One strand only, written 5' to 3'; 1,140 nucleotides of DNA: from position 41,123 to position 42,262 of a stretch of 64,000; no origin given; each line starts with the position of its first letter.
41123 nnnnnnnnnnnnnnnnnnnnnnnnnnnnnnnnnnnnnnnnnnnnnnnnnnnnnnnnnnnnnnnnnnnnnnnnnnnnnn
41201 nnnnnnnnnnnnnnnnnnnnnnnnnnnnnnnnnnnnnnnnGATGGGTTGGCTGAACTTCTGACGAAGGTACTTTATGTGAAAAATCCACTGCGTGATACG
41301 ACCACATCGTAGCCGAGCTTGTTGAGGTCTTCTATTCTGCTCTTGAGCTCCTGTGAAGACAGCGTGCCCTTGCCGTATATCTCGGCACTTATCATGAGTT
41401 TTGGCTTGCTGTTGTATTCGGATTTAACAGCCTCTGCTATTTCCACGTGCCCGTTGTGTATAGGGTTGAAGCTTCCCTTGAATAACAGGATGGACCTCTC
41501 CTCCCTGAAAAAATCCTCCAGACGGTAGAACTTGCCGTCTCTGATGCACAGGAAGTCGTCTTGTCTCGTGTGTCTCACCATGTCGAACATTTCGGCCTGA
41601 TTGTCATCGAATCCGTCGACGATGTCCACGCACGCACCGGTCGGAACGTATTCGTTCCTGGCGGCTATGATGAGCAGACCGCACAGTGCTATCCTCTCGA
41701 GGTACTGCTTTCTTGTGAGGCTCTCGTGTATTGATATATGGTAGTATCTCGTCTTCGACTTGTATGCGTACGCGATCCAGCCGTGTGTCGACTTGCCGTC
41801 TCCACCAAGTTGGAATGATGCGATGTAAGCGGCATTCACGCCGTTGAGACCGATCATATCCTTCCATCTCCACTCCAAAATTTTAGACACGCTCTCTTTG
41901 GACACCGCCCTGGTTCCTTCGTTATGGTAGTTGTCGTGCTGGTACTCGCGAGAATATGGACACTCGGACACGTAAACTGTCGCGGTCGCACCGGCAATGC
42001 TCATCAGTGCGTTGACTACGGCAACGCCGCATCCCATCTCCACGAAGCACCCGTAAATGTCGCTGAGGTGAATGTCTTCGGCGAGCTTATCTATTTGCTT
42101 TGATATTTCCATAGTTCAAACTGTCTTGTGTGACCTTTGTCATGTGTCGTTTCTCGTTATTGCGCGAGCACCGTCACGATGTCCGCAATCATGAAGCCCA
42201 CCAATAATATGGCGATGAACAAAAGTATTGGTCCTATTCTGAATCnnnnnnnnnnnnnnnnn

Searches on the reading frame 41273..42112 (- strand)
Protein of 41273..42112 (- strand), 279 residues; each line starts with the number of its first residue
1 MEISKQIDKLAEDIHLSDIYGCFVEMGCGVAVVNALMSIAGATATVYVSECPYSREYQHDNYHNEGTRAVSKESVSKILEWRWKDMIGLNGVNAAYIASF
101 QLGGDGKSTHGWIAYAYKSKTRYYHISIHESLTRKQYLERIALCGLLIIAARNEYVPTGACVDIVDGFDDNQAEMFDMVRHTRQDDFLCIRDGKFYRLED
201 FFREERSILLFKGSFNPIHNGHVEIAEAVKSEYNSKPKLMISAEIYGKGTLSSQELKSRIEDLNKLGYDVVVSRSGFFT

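Call 22: search_protein_families(library=pfam, proteins=[window:41273-42112:-], max_evalue=0.01)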
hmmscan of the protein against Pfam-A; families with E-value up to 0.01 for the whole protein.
window:41273-42112:- (279 aa): 1 family
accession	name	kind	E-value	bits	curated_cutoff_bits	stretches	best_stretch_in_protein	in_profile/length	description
PF01467.32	CTP_transf_like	-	1.5e-05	25.7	21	1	210-239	1-28/133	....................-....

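Call 34: search_protein_families(library=ncbifam, proteins=[window:41273-42112:-], max_evalue=0.01)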
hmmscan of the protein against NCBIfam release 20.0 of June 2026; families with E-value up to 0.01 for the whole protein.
window:41273-42112:- (279 aa): 11 families
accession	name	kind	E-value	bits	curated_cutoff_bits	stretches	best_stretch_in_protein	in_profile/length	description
NF005519.0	PRK07152.1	equivalog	2.6e-05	23.3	315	1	208-229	3-24/361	nicotinate-nucleotide adenylyltransferase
NF000843.0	PRK00071.2-2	equivalog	7.5e-05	22.3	240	1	205-262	11-69/212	nicotinate-nucleotide adenylyltransferase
TIGR00125.1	cyt_tran_rel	domain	0.00015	21.9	27.7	1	211-232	4-25/65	adenylyltransferase/cytidyltransferase family protein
NF000840.1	PRK00071.1-3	equivalog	0.00021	20.8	150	1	206-234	6-34/201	nicotinate-nucleotide adenylyltransferase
TIGR00482.1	TIGR00482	equivalog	0.00026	21.1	112.45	1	210-241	1-32/194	nicotinate (nicotinamide) nucleotide adenylyltransferase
NF010192.0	PRK13671.1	equivalog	0.00094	18.8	238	1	215-272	9-67/298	nucleotidyltransferase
NF000839.0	PRK00071.1-1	equivalog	0.0016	18.4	187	1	208-234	8-34/219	nicotinate-nucleotide adenylyltransferase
NF000841.0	PRK00071.1-4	equivalog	0.0025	17.6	197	1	205-234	6-35/194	nicotinate-nucleotide adenylyltransferase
TIGR01510.1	coaD_prev_kdtB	equivalog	0.0037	17.3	103.3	1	210-230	3-23/155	pantetheine-phosphate adenylyltransferase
NF045965.1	RibF_rel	equivalog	0.0056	16.2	200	1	195-271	2-86/279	FAD synthase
NF000845.0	PRK00071.2-4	equivalog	0.0072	15.8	210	0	207-228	9-30/197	nicotinate-nucleotide adenylyltransferase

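Call 36: find_encoding_contigs(protein=window:41273-42112:-, flank=10000, max_places=2)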
Protein window:41273-42112:- (279 aa): 2 contigs read that carry it; 1 place shown.
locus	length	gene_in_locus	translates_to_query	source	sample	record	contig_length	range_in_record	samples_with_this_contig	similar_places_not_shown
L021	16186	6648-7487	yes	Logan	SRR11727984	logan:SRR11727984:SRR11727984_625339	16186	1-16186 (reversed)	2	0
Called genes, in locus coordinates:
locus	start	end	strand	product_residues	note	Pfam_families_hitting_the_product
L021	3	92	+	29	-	?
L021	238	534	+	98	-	-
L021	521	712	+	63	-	-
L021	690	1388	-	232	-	PF13367:PrsW-protease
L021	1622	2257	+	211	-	-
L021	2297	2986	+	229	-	PF01068:DNA_ligase_A_M (weak)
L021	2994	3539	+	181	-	-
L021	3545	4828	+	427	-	PF00644:PARP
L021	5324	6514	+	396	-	PF01743:PolyA_pol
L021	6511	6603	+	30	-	-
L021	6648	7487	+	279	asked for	PF01467:CTP_transf_like (faint)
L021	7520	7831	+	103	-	-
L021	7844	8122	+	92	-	PF02151:UVR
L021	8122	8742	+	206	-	PF00293:NUDIX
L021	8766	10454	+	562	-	PF18127:NAMPT_N, PF04095:NAPRTase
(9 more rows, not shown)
